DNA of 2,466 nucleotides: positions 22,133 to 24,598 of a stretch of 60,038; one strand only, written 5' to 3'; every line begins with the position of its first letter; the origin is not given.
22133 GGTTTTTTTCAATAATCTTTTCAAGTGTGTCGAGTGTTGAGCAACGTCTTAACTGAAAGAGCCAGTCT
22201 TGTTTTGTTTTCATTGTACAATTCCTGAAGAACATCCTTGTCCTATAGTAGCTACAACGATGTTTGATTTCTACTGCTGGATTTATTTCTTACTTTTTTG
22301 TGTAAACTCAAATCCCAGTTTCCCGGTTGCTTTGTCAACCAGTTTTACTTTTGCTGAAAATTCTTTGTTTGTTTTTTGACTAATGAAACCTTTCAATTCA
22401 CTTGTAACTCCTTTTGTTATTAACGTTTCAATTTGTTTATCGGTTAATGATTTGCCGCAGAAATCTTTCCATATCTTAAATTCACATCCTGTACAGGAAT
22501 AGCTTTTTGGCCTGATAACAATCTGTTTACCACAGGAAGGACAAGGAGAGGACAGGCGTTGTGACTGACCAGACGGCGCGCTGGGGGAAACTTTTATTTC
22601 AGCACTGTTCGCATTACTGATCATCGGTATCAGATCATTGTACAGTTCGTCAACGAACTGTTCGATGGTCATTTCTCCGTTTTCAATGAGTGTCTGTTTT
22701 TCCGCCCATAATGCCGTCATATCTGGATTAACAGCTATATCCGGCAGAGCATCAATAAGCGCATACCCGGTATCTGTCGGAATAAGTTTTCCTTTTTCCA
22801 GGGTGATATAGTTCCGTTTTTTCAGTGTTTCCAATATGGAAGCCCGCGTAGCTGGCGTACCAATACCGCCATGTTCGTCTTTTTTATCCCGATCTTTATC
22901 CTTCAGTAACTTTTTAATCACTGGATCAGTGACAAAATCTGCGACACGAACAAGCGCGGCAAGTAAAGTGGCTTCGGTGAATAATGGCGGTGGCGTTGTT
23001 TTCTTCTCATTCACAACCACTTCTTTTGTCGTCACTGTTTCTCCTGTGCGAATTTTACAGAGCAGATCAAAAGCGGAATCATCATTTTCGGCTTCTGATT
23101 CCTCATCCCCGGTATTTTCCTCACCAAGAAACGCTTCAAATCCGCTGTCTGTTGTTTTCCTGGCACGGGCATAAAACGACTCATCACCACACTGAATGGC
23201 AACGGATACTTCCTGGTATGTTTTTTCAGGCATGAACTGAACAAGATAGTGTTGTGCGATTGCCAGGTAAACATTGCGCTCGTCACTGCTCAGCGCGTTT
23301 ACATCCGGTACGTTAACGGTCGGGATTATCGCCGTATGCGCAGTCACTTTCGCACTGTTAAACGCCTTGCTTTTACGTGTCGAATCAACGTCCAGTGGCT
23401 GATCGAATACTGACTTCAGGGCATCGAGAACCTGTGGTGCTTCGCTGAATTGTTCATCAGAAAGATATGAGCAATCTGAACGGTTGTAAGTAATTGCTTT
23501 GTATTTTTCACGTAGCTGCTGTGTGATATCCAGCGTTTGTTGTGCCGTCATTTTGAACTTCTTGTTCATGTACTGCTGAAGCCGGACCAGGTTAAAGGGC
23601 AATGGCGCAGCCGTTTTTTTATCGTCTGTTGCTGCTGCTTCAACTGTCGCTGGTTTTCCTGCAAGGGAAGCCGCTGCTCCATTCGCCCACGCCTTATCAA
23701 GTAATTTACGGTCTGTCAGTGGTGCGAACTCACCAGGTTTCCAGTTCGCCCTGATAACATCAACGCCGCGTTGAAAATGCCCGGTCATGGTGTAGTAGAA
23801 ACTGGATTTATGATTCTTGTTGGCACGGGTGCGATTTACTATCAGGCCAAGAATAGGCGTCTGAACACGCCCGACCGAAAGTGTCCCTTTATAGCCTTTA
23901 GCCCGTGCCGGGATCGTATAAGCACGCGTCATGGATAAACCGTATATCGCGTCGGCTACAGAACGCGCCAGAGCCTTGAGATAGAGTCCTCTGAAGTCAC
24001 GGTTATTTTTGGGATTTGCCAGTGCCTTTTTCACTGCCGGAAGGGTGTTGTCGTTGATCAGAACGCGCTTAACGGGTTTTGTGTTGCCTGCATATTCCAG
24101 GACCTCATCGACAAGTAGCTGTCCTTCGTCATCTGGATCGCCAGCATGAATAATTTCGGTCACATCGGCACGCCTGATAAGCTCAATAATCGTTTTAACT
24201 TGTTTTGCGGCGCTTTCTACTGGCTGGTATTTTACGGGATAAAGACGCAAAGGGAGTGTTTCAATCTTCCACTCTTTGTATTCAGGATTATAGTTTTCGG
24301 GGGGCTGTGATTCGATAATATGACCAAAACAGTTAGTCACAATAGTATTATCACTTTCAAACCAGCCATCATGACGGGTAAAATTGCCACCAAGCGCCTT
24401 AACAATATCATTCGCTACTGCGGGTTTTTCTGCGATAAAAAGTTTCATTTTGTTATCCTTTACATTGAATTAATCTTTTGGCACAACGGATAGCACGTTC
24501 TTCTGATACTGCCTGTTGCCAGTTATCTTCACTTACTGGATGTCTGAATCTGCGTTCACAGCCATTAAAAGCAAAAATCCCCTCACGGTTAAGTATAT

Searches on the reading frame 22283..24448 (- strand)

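Call 126: search_protein_families(proteins=[window:22283-24448:-], library=ncbifam, max_evalue=0.00001)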
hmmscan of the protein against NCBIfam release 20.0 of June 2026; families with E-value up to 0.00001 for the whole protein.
window:22283-24448:- (721 aa): 12 families
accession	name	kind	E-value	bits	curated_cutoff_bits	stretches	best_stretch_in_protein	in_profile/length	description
NF005829.0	PRK07726.1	subfamily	2.1e-188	628.1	597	1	1-657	1-634/669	DNA topoisomerase 3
TIGR01056.1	topB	subfamily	1e-161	539.9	515.75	1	1-706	2-698/706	DNA topoisomerase III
NF006032.0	PRK08173.1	equivalog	8.1e-128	427.4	1058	1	2-719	4-711/863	DNA topoisomerase III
NF011313.0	PRK14724.1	equivalog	7e-97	325.3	1088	1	3-669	5-678/988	DNA topoisomerase III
TIGR01051.1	topA_bact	equivalog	5.3e-61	207.4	456.4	2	35-499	21-483/632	type I DNA topoisomerase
TIGR01057.1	topA_arch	equivalog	9e-53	179.4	458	2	5-501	1-479/618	DNA topoisomerase I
NF004438.0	PRK05776.1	equivalog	3.4e-46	157.7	793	2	3-497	11-488/677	DNA topoisomerase I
NF006451.0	PRK08780.1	equivalog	2.2e-45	155.4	1265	2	69-499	49-484/824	DNA topoisomerase I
NF005555.0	PRK07220.1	equivalog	2.7e-42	145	635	2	1-496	1-475/740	DNA topoisomerase I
NF011532.0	PRK14973.1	equivalog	5.4e-38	130.4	930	1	1-651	1-606/936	DNA topoisomerase I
NF004966.0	PRK06319.1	equivalog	1.1e-27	96.5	868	1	73-499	53-488/862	DNA topoisomerase I/SWI domain fusion protein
TIGR01054.1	rgy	equivalog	1.1e-25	89.5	471.7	2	80-335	701-933/1172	reverse gyrase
